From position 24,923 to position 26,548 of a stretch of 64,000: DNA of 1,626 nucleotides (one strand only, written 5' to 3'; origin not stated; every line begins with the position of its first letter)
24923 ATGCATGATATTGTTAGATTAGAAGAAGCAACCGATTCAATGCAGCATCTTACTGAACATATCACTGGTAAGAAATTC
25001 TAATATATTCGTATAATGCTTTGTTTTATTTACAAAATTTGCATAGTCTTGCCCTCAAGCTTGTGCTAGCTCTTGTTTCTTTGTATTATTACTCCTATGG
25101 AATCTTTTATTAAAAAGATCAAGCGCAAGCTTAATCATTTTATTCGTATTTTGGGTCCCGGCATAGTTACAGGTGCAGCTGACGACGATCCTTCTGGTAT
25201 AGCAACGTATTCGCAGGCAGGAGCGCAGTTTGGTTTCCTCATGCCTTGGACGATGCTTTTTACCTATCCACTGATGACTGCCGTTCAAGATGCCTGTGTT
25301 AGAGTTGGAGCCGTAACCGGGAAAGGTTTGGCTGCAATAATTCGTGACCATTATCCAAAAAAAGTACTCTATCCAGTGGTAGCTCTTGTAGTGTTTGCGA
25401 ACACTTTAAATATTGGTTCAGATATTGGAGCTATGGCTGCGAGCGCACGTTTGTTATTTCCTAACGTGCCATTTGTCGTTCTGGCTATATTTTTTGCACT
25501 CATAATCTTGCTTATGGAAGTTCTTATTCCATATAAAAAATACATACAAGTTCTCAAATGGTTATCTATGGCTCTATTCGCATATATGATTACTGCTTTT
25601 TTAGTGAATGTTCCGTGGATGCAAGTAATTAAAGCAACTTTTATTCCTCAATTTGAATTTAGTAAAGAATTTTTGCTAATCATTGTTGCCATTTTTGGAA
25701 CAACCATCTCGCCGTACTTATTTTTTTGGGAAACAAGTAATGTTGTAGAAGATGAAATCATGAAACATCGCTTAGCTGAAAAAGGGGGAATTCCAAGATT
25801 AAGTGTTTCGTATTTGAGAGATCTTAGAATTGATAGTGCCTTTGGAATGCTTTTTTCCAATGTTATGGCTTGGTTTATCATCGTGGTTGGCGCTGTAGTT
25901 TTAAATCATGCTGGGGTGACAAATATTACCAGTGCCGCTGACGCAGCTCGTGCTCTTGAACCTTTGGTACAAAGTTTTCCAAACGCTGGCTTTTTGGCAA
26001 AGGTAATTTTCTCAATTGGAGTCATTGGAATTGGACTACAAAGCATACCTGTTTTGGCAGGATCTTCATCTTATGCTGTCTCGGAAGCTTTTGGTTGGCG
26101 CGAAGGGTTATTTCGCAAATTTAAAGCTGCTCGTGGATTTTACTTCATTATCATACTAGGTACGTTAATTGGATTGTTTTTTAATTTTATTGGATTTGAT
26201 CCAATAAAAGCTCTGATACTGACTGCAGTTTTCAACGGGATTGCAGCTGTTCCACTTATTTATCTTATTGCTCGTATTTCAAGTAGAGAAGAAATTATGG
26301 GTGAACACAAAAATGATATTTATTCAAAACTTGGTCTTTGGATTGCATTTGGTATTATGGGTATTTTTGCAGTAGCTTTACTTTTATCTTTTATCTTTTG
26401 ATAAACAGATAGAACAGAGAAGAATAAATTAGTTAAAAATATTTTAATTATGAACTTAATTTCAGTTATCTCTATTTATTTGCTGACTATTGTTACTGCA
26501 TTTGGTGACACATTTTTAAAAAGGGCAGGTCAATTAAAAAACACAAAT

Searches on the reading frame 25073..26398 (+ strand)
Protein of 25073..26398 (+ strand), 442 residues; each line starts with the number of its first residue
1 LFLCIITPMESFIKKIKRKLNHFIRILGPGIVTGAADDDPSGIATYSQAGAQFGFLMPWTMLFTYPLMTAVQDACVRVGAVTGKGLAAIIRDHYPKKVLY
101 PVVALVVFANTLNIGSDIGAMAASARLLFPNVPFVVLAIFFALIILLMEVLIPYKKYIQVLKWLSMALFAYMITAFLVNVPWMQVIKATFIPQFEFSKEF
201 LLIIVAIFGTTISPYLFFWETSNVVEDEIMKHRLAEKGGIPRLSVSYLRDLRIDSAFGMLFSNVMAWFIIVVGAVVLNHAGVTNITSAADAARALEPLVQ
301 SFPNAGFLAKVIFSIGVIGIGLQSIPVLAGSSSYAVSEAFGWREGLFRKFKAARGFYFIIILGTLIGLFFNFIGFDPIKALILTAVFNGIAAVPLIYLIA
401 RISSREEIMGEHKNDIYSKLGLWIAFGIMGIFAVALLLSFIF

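Call 12: search_protein_families(library=pfam, proteins=[window:25073-26398:+], max_evalue=0.01)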
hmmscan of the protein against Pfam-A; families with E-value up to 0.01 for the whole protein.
window:25073-26398:+ (442 aa): 1 family
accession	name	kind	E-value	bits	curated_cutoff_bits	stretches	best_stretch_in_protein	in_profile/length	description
PF01566.24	Nramp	-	4.1e-76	256.8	29.8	1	43-414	1-355/357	Natural resistance-associated macrophage protein-like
